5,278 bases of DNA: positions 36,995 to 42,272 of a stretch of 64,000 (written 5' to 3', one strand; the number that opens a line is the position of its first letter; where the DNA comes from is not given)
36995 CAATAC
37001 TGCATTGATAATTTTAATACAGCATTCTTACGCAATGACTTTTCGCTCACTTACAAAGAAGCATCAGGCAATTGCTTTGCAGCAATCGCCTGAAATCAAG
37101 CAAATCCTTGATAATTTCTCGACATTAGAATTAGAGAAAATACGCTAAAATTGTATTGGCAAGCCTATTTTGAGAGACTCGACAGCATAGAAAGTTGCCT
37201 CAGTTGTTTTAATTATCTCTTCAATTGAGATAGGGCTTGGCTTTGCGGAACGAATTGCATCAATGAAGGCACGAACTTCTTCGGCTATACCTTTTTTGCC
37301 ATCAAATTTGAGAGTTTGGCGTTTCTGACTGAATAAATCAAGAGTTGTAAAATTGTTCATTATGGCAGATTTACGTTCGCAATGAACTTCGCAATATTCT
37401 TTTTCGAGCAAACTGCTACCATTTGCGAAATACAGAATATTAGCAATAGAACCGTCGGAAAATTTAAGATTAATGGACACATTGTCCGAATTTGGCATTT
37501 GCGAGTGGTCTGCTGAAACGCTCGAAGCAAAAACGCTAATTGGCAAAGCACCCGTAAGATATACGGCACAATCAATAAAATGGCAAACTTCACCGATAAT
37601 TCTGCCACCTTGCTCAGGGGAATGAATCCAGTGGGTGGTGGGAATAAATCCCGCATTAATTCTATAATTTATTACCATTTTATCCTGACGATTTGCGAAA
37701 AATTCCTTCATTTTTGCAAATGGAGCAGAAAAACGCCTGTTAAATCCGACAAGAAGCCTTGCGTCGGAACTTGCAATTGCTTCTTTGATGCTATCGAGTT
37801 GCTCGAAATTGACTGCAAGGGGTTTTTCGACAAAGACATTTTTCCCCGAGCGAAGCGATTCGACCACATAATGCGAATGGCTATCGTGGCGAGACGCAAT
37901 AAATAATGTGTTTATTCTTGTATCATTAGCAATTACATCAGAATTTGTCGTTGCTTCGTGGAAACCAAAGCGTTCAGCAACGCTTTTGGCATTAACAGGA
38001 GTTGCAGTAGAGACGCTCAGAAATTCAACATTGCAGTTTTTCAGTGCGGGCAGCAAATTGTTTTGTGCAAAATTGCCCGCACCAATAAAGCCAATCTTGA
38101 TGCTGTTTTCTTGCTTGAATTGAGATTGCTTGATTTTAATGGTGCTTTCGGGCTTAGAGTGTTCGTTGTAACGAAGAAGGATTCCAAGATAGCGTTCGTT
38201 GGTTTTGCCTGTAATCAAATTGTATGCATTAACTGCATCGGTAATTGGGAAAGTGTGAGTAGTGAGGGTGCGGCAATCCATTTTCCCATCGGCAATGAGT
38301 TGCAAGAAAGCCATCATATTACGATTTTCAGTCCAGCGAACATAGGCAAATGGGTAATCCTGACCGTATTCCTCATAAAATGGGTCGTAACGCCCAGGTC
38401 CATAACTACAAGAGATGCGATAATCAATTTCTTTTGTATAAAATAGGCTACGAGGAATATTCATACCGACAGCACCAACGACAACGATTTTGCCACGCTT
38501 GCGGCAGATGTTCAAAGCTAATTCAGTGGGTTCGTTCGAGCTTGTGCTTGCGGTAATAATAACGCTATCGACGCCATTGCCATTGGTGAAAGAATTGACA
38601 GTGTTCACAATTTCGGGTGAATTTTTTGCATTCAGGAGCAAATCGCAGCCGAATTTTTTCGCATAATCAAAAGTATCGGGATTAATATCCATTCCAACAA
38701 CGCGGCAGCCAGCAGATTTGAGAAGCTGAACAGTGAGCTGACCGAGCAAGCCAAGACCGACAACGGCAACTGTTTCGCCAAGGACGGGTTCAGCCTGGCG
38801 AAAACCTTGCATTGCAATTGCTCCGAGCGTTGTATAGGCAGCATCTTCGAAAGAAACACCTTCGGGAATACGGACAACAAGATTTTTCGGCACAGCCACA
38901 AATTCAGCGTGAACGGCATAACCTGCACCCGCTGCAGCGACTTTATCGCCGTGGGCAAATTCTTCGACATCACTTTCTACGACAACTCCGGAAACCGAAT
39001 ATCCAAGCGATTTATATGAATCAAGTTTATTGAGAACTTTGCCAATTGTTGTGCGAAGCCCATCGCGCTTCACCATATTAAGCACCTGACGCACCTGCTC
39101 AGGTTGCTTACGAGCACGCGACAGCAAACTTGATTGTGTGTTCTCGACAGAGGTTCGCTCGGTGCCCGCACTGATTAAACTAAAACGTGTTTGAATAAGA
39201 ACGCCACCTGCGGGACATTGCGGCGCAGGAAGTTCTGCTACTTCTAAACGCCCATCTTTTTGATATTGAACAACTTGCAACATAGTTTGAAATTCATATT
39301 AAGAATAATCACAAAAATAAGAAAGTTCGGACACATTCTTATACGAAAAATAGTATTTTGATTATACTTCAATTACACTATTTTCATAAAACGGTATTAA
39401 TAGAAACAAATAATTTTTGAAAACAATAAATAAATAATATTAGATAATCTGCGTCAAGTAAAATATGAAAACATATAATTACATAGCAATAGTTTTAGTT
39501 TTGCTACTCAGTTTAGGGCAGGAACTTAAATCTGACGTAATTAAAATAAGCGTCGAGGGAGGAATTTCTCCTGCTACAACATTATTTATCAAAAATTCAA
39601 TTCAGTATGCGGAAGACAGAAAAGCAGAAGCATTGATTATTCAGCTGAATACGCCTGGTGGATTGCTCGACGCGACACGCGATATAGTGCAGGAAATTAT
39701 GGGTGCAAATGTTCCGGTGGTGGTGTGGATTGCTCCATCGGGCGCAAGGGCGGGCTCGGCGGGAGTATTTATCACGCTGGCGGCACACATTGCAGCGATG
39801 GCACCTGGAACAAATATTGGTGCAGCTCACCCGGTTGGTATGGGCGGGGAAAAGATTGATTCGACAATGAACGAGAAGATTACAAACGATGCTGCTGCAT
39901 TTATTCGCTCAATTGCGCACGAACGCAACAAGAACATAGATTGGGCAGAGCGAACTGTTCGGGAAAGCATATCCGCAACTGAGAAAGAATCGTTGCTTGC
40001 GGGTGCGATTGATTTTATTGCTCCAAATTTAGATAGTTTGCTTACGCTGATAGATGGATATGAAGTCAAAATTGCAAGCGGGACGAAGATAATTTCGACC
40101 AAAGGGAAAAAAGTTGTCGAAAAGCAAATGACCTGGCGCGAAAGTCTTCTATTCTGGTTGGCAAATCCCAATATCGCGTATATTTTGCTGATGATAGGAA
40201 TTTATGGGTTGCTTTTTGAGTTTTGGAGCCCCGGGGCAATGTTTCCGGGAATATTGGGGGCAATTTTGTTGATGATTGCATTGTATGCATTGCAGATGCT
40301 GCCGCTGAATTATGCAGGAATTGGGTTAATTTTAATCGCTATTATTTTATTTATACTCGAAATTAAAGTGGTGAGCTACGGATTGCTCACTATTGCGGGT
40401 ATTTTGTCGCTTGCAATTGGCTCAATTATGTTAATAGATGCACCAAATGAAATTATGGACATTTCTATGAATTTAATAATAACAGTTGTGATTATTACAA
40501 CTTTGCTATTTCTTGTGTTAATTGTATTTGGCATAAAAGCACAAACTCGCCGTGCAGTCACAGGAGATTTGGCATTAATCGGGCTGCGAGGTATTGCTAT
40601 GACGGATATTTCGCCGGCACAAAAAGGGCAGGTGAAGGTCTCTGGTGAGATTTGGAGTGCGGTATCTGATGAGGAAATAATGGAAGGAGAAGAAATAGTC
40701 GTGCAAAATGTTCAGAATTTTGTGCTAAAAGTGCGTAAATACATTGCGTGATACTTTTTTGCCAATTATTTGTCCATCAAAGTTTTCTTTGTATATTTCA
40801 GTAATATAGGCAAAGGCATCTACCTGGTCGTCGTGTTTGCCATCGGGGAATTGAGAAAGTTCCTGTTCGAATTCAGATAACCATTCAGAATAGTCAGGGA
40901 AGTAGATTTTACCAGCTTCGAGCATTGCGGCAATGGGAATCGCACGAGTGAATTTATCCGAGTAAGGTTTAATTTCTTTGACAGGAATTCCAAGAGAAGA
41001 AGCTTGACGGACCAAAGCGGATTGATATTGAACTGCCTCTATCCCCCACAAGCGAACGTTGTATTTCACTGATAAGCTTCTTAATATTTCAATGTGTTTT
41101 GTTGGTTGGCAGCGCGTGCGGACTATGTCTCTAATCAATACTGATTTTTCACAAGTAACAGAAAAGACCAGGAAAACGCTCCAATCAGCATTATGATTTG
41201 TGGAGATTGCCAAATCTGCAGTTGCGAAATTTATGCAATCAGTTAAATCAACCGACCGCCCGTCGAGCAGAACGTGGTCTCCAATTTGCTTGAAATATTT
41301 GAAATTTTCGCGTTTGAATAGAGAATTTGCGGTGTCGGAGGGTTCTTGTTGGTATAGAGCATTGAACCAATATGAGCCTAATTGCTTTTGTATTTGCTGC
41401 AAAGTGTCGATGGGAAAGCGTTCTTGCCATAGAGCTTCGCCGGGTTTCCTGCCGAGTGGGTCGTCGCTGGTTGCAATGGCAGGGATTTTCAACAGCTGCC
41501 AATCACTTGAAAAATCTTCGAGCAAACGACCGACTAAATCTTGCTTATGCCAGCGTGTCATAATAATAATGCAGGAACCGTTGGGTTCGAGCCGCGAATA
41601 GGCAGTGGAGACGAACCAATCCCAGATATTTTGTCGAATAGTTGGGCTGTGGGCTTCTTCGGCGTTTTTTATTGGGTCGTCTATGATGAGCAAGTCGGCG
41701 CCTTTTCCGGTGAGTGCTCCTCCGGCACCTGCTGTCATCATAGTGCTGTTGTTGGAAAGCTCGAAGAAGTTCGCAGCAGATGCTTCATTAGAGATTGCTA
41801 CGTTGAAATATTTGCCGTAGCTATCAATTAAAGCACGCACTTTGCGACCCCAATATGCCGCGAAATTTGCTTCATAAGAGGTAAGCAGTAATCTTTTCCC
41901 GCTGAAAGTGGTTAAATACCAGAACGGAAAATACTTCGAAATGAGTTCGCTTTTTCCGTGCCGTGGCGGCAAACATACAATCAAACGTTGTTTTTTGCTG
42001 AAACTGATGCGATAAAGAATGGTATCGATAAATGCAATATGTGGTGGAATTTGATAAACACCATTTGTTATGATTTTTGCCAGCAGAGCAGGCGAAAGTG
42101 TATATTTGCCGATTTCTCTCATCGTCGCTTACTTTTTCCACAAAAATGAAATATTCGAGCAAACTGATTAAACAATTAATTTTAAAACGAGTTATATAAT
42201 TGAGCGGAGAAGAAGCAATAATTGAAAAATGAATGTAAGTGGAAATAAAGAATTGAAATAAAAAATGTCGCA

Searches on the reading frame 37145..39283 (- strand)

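Call 89: search_protein_families(library=pfam, proteins=[window:37145-39283:-], max_evalue=0.0001)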
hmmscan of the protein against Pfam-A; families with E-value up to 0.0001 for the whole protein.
window:37145-39283:- (712 aa): 5 families
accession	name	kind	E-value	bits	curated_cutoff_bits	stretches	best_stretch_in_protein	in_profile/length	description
PF00107.32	ADH_zinc_N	-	3.2e-21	76.1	31.8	1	180-299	2-120/129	Zinc-binding dehydrogenase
PF01408.29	GFO_IDH_MocA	-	1.6e-20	74.4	24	1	395-514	1-120/120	Oxidoreductase family, NAD-binding Rossmann fold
PF22725.1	GFO_IDH_MocA_C3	-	2.6e-08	34.3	27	1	548-639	31-122/124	GFO/IDH/MocA C-terminal domain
PF02894.22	GFO_IDH_MocA_C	-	9.9e-07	29.2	22.9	1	551-673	31-154/218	Oxidoreductase family, C-terminal alpha/beta domain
PF02826.25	2-Hacid_dh_C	-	8.9e-06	25.6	25.1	0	163-210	30-77/178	D-isomer specific 2-hydroxyacid dehydrogenase, NAD binding domain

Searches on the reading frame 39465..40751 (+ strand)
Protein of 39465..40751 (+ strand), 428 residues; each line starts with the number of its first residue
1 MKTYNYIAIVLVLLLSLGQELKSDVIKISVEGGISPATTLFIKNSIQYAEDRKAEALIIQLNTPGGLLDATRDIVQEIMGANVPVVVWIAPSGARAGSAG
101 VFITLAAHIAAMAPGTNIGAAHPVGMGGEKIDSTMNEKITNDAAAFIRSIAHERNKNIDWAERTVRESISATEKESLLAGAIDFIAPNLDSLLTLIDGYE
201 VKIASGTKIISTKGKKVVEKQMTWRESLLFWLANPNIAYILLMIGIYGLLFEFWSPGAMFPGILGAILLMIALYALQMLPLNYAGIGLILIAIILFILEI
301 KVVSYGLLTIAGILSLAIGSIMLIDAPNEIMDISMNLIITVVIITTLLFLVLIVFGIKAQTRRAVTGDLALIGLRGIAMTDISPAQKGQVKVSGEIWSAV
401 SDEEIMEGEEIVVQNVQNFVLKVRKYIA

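Call 89: search_protein_families(library=pfam, proteins=[window:39465-40751:+], max_evalue=0.0001)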
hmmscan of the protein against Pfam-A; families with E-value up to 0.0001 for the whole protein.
window:39465-40751:+ (428 aa): 3 families
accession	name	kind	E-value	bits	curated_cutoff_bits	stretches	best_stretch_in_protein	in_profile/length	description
PF24961.1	NfeD_membrane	-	1.2e-25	90.3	26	1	236-353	1-117/119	NfeD integral membrane domain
PF25145.1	NfeD1b_N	-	1.7e-20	73.8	40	1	25-174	2-144/189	NfeD1b, N-terminal domain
PF01957.25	NfeD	-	7.7e-13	48.9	29.1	1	370-425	3-57/57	NfeD-like C-terminal, partner-binding domain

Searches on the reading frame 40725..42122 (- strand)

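Call 42: search_protein_families(library=pfam, proteins=[window:40725-42122:-], max_evalue=0.001)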
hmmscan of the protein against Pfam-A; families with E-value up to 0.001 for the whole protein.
window:40725-42122:- (465 aa): 2 families
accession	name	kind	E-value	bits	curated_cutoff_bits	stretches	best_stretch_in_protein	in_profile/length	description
PF03237.21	Terminase_6N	-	3.8e-13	50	22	1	51-275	4-214/215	Terminase large subunit, T4likevirus-type, N-terminal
PF17289.8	Terminase_6C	-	3.4e-12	47.1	22.6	1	302-440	3-151/155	Terminase RNaseH-like domain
